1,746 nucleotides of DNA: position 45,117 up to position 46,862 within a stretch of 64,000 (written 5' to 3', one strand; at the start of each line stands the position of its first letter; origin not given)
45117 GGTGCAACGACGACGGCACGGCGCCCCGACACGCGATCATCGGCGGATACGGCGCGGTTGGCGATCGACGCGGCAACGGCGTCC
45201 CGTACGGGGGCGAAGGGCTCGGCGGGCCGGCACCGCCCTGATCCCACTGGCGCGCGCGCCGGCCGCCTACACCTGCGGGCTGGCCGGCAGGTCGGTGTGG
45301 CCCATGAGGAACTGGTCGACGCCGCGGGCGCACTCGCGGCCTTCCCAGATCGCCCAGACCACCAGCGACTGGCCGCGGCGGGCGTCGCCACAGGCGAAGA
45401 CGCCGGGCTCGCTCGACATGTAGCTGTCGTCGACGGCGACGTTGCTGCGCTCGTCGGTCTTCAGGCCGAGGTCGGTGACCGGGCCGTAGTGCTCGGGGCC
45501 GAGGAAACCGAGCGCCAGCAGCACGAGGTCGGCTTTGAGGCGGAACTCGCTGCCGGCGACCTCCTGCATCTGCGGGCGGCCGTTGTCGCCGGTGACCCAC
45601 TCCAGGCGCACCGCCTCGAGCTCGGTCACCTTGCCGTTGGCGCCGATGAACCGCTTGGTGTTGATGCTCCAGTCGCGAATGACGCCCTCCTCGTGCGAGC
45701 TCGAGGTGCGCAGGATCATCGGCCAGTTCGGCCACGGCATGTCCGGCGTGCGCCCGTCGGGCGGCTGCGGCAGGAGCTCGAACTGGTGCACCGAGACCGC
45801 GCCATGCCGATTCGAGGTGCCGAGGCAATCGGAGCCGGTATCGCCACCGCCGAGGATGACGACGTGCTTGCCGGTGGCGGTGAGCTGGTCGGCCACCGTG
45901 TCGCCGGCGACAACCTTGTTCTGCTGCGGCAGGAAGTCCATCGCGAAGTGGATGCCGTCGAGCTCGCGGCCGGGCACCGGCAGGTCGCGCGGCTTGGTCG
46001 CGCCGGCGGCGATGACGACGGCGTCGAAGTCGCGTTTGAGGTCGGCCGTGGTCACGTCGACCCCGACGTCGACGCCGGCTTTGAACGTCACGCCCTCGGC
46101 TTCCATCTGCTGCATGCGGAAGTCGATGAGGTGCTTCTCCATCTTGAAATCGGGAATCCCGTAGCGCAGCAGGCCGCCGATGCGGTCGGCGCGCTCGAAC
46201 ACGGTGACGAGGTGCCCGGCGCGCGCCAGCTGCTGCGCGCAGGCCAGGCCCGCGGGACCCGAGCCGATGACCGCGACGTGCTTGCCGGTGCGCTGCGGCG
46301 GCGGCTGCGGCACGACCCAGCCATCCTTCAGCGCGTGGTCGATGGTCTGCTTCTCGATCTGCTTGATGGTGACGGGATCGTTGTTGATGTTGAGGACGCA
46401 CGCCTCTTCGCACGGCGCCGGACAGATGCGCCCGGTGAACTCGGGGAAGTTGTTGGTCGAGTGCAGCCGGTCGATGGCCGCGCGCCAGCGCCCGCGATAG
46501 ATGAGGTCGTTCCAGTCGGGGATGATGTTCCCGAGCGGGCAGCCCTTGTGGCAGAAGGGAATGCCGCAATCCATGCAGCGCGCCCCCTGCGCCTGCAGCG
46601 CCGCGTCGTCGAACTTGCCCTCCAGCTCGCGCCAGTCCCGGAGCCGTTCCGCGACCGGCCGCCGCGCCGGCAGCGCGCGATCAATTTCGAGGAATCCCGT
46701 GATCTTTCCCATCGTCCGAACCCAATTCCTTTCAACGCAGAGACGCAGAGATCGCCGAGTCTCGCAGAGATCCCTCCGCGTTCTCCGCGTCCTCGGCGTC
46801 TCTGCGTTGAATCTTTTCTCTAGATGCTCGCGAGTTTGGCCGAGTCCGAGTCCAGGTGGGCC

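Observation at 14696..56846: Five composite hairpin elements built from tandem 7-10-mers, all between co-directional genes of apparent operons and all in the same + strand orientation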

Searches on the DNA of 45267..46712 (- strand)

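Call 71: search_with_rna_model(model_id=R1, sources=[L135, L136, L137, L140, L141, L144, L145, L146, L147, L148, L149, L150, L151, L152, L153, L154, L155, L156, L157, L158, L159, L160, L161, L162, L163, L164, L165, L166, L167, L168, L169, L170, L171, L172, L173, L174, L175, L176, L177, L178, L179, L180, L181, L182, L183, L184, L185, L186, L187, L188, L189, L190, L191, L192, L193, L194, L195, L196, L197, L198, L199, L200, L201, L202, L203, L204, L205, L206, L207, L208, L209, L210, L211, L212, L213, L214, L215, L216, L217, L218, L219, L220, L221, L222, L223], max_evalue=0.01)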
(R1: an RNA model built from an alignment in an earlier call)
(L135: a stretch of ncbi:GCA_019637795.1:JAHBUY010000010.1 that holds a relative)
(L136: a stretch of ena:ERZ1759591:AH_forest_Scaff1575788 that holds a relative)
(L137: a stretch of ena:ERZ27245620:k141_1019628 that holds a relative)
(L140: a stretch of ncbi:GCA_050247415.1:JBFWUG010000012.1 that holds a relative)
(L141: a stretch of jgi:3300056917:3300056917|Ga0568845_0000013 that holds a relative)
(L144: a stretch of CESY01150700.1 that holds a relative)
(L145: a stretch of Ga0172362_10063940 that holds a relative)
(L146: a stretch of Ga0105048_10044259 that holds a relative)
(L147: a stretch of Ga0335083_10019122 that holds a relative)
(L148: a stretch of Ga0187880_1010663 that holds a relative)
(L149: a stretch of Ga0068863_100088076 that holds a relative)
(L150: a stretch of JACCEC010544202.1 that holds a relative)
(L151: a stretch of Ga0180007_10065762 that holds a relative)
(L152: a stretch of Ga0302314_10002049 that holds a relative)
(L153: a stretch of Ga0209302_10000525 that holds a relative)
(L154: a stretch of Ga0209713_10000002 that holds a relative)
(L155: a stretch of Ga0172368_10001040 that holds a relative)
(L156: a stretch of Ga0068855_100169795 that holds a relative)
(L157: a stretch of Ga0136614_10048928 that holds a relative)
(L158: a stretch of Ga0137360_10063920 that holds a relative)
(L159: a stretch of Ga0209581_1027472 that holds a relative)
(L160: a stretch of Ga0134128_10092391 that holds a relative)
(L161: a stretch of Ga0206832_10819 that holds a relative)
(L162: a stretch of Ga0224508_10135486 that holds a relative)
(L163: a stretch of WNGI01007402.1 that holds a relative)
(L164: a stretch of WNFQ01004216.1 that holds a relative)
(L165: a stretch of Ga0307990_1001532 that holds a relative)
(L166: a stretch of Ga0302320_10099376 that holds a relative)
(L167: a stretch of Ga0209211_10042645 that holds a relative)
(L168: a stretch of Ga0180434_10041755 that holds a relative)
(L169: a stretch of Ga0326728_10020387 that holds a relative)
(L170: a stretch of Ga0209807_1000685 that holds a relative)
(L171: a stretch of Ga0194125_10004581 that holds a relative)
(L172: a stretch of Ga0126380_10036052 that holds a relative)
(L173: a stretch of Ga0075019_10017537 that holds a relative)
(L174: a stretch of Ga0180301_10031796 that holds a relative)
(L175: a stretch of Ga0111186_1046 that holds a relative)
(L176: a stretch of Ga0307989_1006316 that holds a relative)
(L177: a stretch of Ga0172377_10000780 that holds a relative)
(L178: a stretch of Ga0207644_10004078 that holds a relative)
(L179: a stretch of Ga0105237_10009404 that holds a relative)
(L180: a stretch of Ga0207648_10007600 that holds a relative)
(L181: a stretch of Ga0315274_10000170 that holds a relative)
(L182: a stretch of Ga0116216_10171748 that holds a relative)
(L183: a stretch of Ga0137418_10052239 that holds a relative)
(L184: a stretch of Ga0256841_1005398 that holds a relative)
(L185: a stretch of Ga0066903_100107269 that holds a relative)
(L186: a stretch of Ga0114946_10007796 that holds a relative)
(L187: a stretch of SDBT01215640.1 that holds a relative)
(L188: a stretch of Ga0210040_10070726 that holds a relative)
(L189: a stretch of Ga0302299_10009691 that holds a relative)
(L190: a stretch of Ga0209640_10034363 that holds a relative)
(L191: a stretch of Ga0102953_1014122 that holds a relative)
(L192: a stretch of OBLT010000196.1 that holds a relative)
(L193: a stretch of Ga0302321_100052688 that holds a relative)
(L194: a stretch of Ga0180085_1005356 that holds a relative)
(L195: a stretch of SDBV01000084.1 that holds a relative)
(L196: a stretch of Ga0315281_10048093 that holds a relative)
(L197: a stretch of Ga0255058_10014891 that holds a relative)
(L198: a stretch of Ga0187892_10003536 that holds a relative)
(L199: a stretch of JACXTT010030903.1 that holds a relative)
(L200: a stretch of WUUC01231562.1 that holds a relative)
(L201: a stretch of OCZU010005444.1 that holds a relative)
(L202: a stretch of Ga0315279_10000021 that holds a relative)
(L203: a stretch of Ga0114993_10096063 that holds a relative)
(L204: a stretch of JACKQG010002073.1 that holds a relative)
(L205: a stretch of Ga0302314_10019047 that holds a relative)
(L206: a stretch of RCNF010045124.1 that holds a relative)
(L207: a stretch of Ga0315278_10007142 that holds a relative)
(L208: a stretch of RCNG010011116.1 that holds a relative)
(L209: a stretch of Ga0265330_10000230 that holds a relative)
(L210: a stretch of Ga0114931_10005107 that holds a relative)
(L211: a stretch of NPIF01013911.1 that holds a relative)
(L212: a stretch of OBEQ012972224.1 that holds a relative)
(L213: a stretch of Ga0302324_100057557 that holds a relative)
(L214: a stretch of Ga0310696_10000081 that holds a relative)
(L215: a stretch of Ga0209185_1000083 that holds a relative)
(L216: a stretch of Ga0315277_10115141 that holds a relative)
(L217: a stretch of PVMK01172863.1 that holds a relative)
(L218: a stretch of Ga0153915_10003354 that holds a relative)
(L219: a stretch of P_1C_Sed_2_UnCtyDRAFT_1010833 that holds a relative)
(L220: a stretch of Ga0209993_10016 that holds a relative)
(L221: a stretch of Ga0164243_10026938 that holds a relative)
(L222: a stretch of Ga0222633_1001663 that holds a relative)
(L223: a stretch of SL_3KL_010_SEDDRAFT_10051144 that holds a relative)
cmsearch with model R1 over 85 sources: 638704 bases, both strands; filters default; matches with E-value up to 0.01: 15.
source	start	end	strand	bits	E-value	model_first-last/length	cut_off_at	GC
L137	15024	15175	-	60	6.3e-17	1-74/74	no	0.58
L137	15024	15175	+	59.9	7e-17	1-74/74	no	0.58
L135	3249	3398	-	55.7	1.9e-15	1-74/74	no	0.65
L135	3249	3398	+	55.4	2.4e-15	1-74/74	no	0.65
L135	12768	12917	-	48.2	7.6e-13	1-74/74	no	0.71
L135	12768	12917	+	45.6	5.7e-12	1-74/74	no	0.71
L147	411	492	-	35.7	1.4e-08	1-74/74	no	0.57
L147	411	492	+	33.8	7e-08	1-74/74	no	0.57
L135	9890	9983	+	33.2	1e-07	1-74/74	no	0.69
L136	1451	1488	-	28.4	4.9e-06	4-71/74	no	0.58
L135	9941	9983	-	28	6.8e-06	1-74/74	no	0.74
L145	2074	2133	+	27.1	1.4e-05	1-74/74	no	0.45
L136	1451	1488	+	27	1.5e-05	4-71/74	no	0.58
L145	2075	2144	-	22.7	0.00045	1-74/74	no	0.44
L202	229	304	+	19.1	0.0076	1-74/74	no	0.47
